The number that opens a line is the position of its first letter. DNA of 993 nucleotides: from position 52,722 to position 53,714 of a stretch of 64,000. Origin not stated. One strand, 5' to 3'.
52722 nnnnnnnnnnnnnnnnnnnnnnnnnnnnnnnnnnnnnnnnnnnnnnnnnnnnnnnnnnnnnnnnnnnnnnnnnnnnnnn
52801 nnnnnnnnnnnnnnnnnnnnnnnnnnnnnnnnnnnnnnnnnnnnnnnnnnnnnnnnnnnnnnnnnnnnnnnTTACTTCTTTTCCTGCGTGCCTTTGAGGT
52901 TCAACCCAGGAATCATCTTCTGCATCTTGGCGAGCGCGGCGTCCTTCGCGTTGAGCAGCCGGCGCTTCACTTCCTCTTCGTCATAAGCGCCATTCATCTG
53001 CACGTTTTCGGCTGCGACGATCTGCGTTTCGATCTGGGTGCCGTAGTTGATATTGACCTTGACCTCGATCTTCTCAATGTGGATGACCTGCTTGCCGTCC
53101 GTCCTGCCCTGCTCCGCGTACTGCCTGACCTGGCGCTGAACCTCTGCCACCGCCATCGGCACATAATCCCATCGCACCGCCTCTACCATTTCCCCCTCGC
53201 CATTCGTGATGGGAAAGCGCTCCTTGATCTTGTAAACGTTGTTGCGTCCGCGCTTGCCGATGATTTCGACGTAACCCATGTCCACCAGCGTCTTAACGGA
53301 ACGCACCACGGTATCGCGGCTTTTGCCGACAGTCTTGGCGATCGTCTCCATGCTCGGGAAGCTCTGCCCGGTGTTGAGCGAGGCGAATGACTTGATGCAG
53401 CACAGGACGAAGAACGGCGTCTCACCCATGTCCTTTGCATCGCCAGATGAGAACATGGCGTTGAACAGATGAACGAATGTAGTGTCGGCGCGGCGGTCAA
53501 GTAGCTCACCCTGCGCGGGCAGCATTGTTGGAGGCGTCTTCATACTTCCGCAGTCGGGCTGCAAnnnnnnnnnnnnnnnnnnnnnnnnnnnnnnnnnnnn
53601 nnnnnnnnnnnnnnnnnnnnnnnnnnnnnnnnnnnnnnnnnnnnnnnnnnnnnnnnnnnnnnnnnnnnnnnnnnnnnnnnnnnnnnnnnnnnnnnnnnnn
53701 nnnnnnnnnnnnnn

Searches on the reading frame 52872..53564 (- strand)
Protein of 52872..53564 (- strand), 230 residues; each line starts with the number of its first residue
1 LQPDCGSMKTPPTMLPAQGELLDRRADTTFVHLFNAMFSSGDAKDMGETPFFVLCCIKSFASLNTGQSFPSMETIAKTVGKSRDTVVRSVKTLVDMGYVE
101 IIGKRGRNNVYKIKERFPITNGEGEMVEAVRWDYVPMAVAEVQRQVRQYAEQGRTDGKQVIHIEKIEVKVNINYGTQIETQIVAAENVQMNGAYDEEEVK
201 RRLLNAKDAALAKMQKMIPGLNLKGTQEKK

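Call 5: search_protein_families(library=pfam, proteins=[window:52872-53564:-], max_evalue=0.1)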
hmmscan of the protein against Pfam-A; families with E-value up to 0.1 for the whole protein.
window:52872-53564:- (230 aa): 15 families
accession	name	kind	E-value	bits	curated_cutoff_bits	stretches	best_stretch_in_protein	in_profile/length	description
PF13730.12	HTH_36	-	2.1e-12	47.1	25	1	51-99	8-55/55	Helix-turn-helix domain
PF21984.2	DnaD_N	-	5e-06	27.1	27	1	46-112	14-78/101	DnaD N-terminal domain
PF01978.25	TrmB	-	0.00023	21.4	25.6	1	72-113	25-64/68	Sugar-specific transcriptional regulator TrmB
PF00392.27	GntR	-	0.00052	20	27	1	63-106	18-61/64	Bacterial regulatory proteins, gntR family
PF08279.18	HTH_11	-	0.0015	18.8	25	1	71-107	17-52/55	HTH domain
PF12802.13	MarR_2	-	0.0043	17.6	27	1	71-100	22-51/61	MarR family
PF13545.12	HTH_Crp_2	-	0.0056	17.1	27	1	71-104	24-57/70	Crp-like helix-turn-helix domain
PF01325.25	Fe_dep_repress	-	0.012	16.2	26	1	65-106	18-59/60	Iron dependent repressor, N-terminal DNA binding domain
PF13412.12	HTH_24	-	0.014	15.4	21.9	1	72-100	20-48/48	Winged helix-turn-helix DNA-binding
PF25212.1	HVO_A0114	-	0.017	15.4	27.6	1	71-108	38-74/84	HVO_A0114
PF03428.19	RP-C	-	0.048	13.9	24.4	1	69-154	71-147/175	Replication protein C N-terminal domain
PF09339.16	HTH_IclR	-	0.048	13.9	22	1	72-100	21-49/52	IclR helix-turn-helix domain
PF13551.12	HTH_29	-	0.053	14.1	28.1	0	65-107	10-51/64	Winged helix-turn helix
PF25213.1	HVO_A0261_N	-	0.066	13.5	35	0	73-101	28-56/86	HVO_A0261 N-terminal domain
PF01047.28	MarR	-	0.089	13.1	24.6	0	49-100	4-48/59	MarR family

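Call 9: search_protein_families(library=phrogs, proteins=[window:52872-53564:-], max_evalue=0.01)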
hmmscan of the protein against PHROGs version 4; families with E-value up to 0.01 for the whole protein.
window:52872-53564:- (230 aa): 27 families (the best 25 are shown)
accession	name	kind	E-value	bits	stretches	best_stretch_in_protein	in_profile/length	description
phrog_28562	-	unknown function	1.2e-19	72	1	27-208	16-196/248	-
phrog_678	-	DNA, RNA and nucleotide metabolism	1.9e-08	35.3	1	51-117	76-138/346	replication initiation O-like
phrog_270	-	DNA, RNA and nucleotide metabolism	6.2e-08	33.4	1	45-120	44-122/383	replication initiation protein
phrog_8102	-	DNA, RNA and nucleotide metabolism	1.6e-07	31.7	1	63-113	52-108/337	replication initiation protein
phrog_1835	-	DNA, RNA and nucleotide metabolism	1.7e-07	31.9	1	53-102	51-100/301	HTH DNA binding protein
phrog_186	-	DNA, RNA and nucleotide metabolism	5.1e-07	30.7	1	48-181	41-159/308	DnaD-like helicase loader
phrog_391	-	DNA, RNA and nucleotide metabolism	2e-06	28.7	1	50-113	19-88/298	replication initiation O-like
phrog_12720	-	DNA, RNA and nucleotide metabolism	2.3e-06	28.6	1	28-98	10-78/117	DNA binding protein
phrog_428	-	DNA, RNA and nucleotide metabolism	1.1e-05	25.8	1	64-116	122-178/455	replication initiation protein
phrog_26369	-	DNA, RNA and nucleotide metabolism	1.4e-05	25.3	1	44-119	55-136/347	replication initiation protein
phrog_8540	-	DNA, RNA and nucleotide metabolism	7.6e-05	24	1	64-114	32-86/196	replication initiation O-like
phrog_18020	-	DNA, RNA and nucleotide metabolism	9.7e-05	23.3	1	72-124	56-110/248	replication initiation O-like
phrog_10724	-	unknown function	0.00011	22.6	1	62-106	24-68/253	-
phrog_1032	-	DNA, RNA and nucleotide metabolism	0.00017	22.7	1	66-115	34-83/281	replication initiation protein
phrog_345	-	DNA, RNA and nucleotide metabolism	0.00059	20.6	1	27-189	24-174/297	replication initiation O-like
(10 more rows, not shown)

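Call 12: find_encoding_contigs(protein=window:52872-53564:-, flank=10000, max_places=10)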
Protein window:52872-53564:- (230 aa): no gene with exactly this product is on record in the collection.

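Call 13: find_encoding_contigs(protein=window:52872-53543:-, flank=10000, max_places=10)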
Protein window:52872-53543:- (223 aa): no gene with exactly this product is on record in the collection.

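Call 15: find_homologous_proteins(query=window:52872-53543:-, max_evalue=0.001)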
Query window:52872-53543:- (223 aa): 6 proteins with E <= 0.001 among 284 candidates.
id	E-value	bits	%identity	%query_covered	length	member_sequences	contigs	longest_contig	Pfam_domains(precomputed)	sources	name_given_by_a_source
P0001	1.3e-137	474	100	97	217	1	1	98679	PF13730.13,PF21984.3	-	-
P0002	4.7e-122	423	86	100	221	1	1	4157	PF13730.13,PF21984.3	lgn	-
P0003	9.3e-107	373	76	98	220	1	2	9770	PF13412.13,PF13730.13,PF00392.28,PF01325.26,PF21984.3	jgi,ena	jgi:predicted transcriptional regulator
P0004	2.9e-95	336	70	98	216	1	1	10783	PF13730.13,PF21984.3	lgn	-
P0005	1.9e-76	274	62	98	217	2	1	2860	PF13730.13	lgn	-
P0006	4.9e-73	263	59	96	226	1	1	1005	PF13730.13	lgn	-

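Call 16: find_related_loci(query=window:52872-53543:-, collection=viral_contigs, flank=6000)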
Query window:52872-53543:- (223 aa) in viral_contigs; peptide patterns used: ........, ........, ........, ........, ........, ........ (x = any residue, [..] = any of these).
172 stretches matched a pattern, but none encodes a relative of the query by tblastn (E <= 1e-3).

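Call 17: find_encoding_contigs(protein=P0002, flank=10000, max_places=4)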
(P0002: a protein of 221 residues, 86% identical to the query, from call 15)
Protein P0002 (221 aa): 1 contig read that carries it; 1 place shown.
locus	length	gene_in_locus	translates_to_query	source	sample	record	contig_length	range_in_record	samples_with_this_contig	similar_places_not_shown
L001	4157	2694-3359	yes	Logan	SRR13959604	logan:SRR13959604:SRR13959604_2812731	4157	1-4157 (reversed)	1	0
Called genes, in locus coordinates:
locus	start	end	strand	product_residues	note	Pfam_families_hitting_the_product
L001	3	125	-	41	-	?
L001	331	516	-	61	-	-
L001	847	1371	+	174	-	PF01381:HTH_3 (faint)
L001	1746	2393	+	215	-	PF01656:CbiA, PF09140:MipZ (faint), PF10609:ParA (weak), PF13614:AAA_31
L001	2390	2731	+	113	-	-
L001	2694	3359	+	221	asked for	PF21984:DnaD_N (weak), PF13730:HTH_36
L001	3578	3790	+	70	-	-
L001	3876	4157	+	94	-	?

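Call 18: find_encoding_contigs(protein=P0003, flank=10000, max_places=4)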
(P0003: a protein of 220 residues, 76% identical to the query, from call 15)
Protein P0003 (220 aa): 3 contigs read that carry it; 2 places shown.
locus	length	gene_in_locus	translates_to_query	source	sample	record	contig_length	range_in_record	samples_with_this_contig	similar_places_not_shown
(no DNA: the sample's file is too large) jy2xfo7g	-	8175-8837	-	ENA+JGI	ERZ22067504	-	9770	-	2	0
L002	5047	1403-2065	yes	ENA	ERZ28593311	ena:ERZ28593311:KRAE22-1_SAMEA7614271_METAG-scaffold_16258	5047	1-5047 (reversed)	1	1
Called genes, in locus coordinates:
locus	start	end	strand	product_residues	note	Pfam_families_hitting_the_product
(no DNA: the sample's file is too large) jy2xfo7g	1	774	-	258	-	?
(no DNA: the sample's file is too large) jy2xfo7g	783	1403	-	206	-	-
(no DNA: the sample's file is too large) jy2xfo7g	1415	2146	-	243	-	PF04542:Sigma70_r2 (weak)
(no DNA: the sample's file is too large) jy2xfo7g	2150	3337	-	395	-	PF07728:AAA_5, PF08406:CbbQ_C (weak)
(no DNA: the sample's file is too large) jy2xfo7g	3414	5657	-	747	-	PF06213:CobT, PF11775:CobT_C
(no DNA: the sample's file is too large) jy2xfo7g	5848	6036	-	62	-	-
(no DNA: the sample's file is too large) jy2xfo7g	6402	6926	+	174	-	-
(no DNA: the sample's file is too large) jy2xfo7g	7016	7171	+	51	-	-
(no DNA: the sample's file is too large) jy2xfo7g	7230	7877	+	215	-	PF01656:CbiA, PF09140:MipZ (weak), PF10609:ParA (weak), PF13614:AAA_31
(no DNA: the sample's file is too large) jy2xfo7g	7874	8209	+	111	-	-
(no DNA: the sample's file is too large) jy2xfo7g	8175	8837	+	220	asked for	PF21984:DnaD_N (weak), PF13730:HTH_36, PF00392:GntR (weak), PF01325:Fe_dep_repress (faint), PF13412:HTH_24 (faint)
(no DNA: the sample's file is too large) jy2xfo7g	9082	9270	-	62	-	-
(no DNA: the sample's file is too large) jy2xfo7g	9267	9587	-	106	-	-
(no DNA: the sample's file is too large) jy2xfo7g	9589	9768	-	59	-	?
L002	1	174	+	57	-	?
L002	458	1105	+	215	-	PF01656:CbiA, PF09140:MipZ (weak), PF10609:ParA (weak), PF13614:AAA_31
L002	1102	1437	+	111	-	-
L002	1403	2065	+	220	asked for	PF21984:DnaD_N (weak), PF13730:HTH_36, PF00392:GntR (weak), PF01325:Fe_dep_repress (faint), PF13412:HTH_24 (faint)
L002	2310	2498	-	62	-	-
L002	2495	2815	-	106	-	-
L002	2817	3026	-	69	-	-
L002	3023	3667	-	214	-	PF00625:Guanylate_kin, PF13238:AAA_18 (weak)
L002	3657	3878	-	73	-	-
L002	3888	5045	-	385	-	?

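Call 19: find_encoding_contigs(protein=P0004, flank=10000, max_places=4)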
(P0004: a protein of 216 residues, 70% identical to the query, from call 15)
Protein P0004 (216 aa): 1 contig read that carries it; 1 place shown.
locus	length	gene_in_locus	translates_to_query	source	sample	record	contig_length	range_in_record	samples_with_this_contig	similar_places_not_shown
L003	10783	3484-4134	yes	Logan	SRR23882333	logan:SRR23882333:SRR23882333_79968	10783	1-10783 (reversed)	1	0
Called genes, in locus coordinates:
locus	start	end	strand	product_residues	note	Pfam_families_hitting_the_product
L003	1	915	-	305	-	?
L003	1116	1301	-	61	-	-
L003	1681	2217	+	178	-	-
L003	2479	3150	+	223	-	PF10609:ParA (weak), PF01656:CbiA, PF09140:MipZ (faint), PF13614:AAA_31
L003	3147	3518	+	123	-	-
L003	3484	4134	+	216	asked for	PF21984:DnaD_N (weak), PF13730:HTH_36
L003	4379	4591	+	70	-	-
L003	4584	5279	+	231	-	-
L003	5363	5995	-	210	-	-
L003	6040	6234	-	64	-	-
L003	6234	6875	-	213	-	PF00625:Guanylate_kin, PF13671:AAA_33 (weak), PF13238:AAA_18 (weak)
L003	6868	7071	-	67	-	-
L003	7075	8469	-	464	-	PF01068:DNA_ligase_A_M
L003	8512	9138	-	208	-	-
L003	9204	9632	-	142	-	PF05406:WGR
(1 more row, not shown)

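Call 20: find_encoding_contigs(protein=P0005, flank=10000, max_places=4)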
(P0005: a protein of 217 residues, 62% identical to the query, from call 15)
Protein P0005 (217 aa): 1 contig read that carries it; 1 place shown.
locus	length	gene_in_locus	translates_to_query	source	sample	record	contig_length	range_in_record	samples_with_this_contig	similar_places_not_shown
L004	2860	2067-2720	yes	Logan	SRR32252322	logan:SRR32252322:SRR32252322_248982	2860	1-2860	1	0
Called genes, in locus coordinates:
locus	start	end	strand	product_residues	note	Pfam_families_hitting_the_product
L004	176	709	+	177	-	-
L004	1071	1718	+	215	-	PF01656:CbiA, PF09140:MipZ (faint), PF10609:ParA (weak), PF13614:AAA_31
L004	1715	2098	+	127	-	-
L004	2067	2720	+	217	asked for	PF13730:HTH_36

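Call 21: find_encoding_contigs(protein=P0006, flank=10000, max_places=4)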
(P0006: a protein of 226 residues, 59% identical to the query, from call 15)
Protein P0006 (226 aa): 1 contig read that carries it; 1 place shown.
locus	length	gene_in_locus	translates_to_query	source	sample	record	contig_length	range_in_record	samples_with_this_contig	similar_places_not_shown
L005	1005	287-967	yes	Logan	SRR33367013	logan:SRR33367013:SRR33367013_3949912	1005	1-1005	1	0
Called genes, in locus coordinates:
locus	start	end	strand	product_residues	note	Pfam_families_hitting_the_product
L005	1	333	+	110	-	?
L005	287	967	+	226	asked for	PF13730:HTH_36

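Call 29: find_related_loci(query=A1, collection=genome_contigs, flank=6000)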
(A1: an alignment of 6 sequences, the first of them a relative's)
Query A1 (217 aa) in genome_contigs; peptide patterns used: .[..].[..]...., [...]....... (x = any residue, [..] = any of these).
158 stretches matched a pattern, but none encodes a relative of the query by tblastn (E <= 1e-3).

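Call 30: find_related_loci(query=A1, collection=viral_contigs, flank=6000)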
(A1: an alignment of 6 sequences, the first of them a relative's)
Query A1 (217 aa) in viral_contigs; peptide patterns used: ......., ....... (x = any residue, [..] = any of these).
55 stretches matched a pattern, but none encodes a relative of the query by tblastn (E <= 1e-3).

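Call 31: find_related_loci(query=A1, collection=metagenome_contigs, flank=6000)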
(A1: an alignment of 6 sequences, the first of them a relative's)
Query A1 (217 aa) in metagenome_contigs; peptide patterns used: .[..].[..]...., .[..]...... (x = any residue, [..] = any of these).
235 stretches matched a pattern; 4 encode a relative of the query (tblastn E <= 1e-3); 4 distinct loci.
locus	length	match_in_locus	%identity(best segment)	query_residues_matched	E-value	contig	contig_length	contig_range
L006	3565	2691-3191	31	1-164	1e-25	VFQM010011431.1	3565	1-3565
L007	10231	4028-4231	40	31-100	1e-7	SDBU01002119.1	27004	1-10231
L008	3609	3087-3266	37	39-106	7e-6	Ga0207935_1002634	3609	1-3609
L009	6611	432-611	37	39-106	7e-6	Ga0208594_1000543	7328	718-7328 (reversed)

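Call 34: find_homologous_proteins(query=A1, max_evalue=0.001)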
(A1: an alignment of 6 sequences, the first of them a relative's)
Query A1 (6 sequences) (217 aa, profile of the alignment): 8 proteins with E <= 0.001 among 8000 candidates.
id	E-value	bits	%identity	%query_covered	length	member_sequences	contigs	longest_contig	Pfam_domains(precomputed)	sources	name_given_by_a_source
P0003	1.4e-128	445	77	100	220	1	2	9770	PF13412.13,PF13730.13,PF00392.28,PF01325.26,PF21984.3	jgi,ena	jgi:predicted transcriptional regulator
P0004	1.6e-126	438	72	96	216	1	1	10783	PF13730.13,PF21984.3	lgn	-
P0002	2.5e-124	431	86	100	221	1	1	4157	PF13730.13,PF21984.3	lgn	-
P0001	2.2e-123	428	100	100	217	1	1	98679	PF13730.13,PF21984.3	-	-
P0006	1.7e-122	425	60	95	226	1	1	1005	PF13730.13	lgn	-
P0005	3.5e-121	421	63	97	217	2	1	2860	PF13730.13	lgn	-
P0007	7.2e-71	256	49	91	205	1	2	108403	PF13730.13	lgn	-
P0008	1.8e-30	124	36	74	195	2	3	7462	PF13730.13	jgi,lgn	jgi:DNA-binding Lrp family transcriptional regulator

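Call 36: find_encoding_contigs(protein=P0007, flank=10000, max_places=3)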
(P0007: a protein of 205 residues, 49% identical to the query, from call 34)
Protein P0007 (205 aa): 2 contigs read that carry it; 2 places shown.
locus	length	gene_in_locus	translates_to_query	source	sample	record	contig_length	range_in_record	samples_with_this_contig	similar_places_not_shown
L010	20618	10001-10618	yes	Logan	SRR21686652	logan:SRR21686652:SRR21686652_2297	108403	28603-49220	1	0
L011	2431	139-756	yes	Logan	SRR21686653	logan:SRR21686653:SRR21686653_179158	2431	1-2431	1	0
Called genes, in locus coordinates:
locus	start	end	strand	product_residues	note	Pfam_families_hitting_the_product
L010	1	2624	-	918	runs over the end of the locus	PF02811:PHP, PF07733:DNA_pol3_alpha, PF17657:DNA_pol3_finger, PF14579:HHH_6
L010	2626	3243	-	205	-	-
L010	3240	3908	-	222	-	-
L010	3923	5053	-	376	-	PF07728:AAA_5, PF08406:CbbQ_C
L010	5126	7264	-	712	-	PF06213:CobT, PF00092:VWA (faint), PF11775:CobT_C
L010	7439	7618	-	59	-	-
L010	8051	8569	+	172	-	-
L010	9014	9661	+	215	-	PF01656:CbiA, PF09140:MipZ, PF10609:ParA (weak), PF13614:AAA_31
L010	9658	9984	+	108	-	-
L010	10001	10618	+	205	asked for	PF13730:HTH_36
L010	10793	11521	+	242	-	-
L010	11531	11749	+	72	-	-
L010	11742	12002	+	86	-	-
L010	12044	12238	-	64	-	-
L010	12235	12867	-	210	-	-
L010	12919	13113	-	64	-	-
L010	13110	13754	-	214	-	PF00625:Guanylate_kin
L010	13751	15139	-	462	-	PF01068:DNA_ligase_A_M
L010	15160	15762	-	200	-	-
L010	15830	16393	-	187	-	PF05406:WGR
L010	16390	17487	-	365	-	PF08275:DNAG_N (weak)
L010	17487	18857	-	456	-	PF03796:DnaB_C, PF06745:ATPase (weak), PF13481:AAA_25 (weak)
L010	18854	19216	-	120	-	PF17209:Hfq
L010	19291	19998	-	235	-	-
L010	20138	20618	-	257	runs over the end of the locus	PF02562:PhoH, PF13604:AAA_30 (weak), PF13245:AAA_19 (weak)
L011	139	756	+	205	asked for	PF13730:HTH_36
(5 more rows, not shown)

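Call 37: find_encoding_contigs(protein=P0008, flank=10000, max_places=4)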
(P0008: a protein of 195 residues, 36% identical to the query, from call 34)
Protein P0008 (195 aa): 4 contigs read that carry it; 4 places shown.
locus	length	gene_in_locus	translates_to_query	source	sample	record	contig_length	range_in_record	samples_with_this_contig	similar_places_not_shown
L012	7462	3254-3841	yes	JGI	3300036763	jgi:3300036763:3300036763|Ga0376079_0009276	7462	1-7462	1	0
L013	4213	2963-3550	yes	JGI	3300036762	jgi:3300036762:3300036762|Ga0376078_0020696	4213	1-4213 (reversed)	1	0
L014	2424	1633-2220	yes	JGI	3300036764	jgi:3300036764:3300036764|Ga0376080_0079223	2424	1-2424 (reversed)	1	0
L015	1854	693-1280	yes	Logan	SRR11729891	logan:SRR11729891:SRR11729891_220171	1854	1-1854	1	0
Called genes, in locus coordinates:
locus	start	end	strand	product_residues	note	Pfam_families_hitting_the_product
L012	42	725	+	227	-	-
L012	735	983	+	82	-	-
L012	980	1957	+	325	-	PF01751:Toprim (faint), PF13154:DUF3991, PF13155:Toprim_2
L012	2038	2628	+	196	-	PF11740:KfrA_N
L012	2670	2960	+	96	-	PF04365:BrnT_toxin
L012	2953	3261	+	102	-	PF14384:BrnA_antitoxin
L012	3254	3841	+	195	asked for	PF13730:HTH_36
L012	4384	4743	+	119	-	PF21983:NikA-like (weak)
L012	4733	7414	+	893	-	PF01751:Toprim (faint), PF13154:DUF3991, PF13155:Toprim_2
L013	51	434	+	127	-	-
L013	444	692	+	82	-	-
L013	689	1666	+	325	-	PF01751:Toprim (faint), PF13154:DUF3991, PF13155:Toprim_2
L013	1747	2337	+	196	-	PF11740:KfrA_N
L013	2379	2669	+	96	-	PF04365:BrnT_toxin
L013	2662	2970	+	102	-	PF14384:BrnA_antitoxin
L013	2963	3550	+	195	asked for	PF13730:HTH_36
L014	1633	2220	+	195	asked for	PF13730:HTH_36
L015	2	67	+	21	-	?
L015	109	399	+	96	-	PF04365:BrnT_toxin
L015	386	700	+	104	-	PF14384:BrnA_antitoxin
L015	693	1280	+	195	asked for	PF13730:HTH_36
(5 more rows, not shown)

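Call 42: search_dna_similar(query=P0001, collection=phages, mode=protein, max_evalue=0.001, max_rows=25)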
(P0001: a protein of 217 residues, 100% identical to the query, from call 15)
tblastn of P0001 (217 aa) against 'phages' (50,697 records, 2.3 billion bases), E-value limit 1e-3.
Records with a match: 3; places in all: 3; records where one place covers at least 80% of the query: 0.
Best place of each record, by identity: <60% 3.
By first word of the organism name: Acinetobacter 1; Caudovirus 1; Vibrio 1.
By host as written in the record: Acinetobacter baumannii 1; Homo sapiens 1; Vibrio anguillarum strain PF430-3 1.
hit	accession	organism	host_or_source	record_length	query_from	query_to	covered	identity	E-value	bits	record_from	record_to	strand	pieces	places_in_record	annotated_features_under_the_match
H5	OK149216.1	Acinetobacter phage vB_IME_Ab2712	Acinetobacter baumannii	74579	14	158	67%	33.6%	4e-14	76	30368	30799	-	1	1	record has no annotation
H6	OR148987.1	Caudovirus D_HF5_3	Homo sapiens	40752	39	91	24%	39.6%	1e-4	48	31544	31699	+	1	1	hypothetical protein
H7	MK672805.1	Vibrio phage Va_PF430-3_p42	Vibrio anguillarum strain PF430-3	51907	39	96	27%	32.8%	8e-4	45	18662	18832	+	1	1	hypothetical protein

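Call 43: search_dna_similar(query=P0001, collection=plasmids, mode=protein, max_evalue=0.001, max_rows=25)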
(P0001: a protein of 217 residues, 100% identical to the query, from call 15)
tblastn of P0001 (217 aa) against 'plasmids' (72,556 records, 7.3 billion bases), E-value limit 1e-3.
Records with a match: 11; places in all: 11; records where one place covers at least 80% of the query: 1.
Best place of each record, by identity: <60% 11.
By first word of the organism name: Bacillus 6; Azospirillum 3; Polaromonas 1; Acinetobacter 1.
By predicted mobility (MOB-suite, as given by PLSDB): non-mobilizable 11.
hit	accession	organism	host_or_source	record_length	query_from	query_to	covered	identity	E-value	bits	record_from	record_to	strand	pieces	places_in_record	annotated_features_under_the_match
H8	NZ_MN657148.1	Polaromonas sp.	-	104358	5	187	84%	27.6%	9e-11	68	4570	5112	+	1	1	helix-turn-helix domain-containing protein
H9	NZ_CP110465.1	Acinetobacter baumannii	Homo sapiens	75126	14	158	67%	33.6%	1e-13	76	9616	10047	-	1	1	helix-turn-helix domain-containing protein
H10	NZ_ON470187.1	Bacillus thuringiensis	-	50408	8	113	49%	28.8%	2e-4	49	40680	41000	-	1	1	helix-turn-helix domain-containing protein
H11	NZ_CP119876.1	Bacillus tropicus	single cell,soil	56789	8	113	49%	28.8%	3e-4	49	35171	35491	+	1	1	helix-turn-helix domain-containing protein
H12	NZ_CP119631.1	Bacillus paranthracis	white bream,bacteria culture,liver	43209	8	113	49%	28.8%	3e-4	49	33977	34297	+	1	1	helix-turn-helix domain-containing protein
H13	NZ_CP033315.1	Azospirillum brasilense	rhizosphere soil of Digitaria ...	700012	29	117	41%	33.3%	2e-5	52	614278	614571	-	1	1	helix-turn-helix domain-containing protein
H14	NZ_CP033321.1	Azospirillum brasilense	rhizosphere soil of Cynodon ...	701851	29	117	41%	33.3%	2e-5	52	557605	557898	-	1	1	helix-turn-helix domain-containing protein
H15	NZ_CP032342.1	Azospirillum brasilense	soil sample,Agricultural field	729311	29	117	41%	33.3%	2e-5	52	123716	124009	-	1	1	helix-turn-helix domain-containing protein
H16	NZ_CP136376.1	Bacillus mycoides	whole organism,soil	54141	38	113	35%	35.8%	6e-5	50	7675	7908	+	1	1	helix-turn-helix domain-containing protein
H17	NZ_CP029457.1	Bacillus cereus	Chives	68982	8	86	36%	32.9%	3e-4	49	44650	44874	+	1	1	helix-turn-helix domain-containing protein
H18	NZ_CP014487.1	Bacillus cereus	Knife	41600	38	113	35%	32.1%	4e-4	48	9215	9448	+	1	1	DnaD domain protein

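Call 44: get_annotated_region(hit=H8, flank=4500)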
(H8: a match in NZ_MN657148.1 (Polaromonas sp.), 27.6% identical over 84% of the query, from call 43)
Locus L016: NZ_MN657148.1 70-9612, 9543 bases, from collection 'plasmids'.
description: Polaromonas sp. strain ANT_J29B plasmid pA29BJ2, complete sequence
organism: Polaromonas sp. (NCBI taxid 1869339)
taxonomy: Bacteria; Pseudomonadota; Betaproteobacteria; Burkholderiales; Comamonadaceae; Polaromonas; Polaromonas sp.
host: -; source: -; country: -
typing (MOB-suite, as given by PLSDB): non-mobilizable
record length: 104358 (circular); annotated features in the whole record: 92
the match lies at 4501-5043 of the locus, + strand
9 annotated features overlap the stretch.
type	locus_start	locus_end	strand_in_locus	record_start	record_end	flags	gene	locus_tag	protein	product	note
CDS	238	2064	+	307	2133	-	-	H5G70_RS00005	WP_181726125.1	tyrosine-type recombinase/integrase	GO:0015074 - DNA integration [Evidence IEA]; GO:0006310 - DNA recombination [Evidence IEA]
CDS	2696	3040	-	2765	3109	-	-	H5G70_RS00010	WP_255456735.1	transposase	-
CDS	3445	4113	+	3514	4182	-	-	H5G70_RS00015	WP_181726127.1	AAA family ATPase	-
CDS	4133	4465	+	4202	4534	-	-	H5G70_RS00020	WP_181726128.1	hypothetical protein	-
CDS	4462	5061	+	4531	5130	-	-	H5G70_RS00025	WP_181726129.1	helix-turn-helix domain-containing protein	-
CDS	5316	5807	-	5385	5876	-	-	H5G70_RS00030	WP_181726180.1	hypothetical protein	-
CDS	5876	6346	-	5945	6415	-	-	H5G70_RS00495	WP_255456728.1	hypothetical protein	-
CDS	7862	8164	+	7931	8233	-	-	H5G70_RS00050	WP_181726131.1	metalloregulator ArsR/SmtB family transcription factor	GO:0006355 - regulation of DNA-templated transcription [Evidence IEA]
CDS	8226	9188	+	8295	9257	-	-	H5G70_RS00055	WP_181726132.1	zinc-dependent alcohol dehydrogenase family protein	-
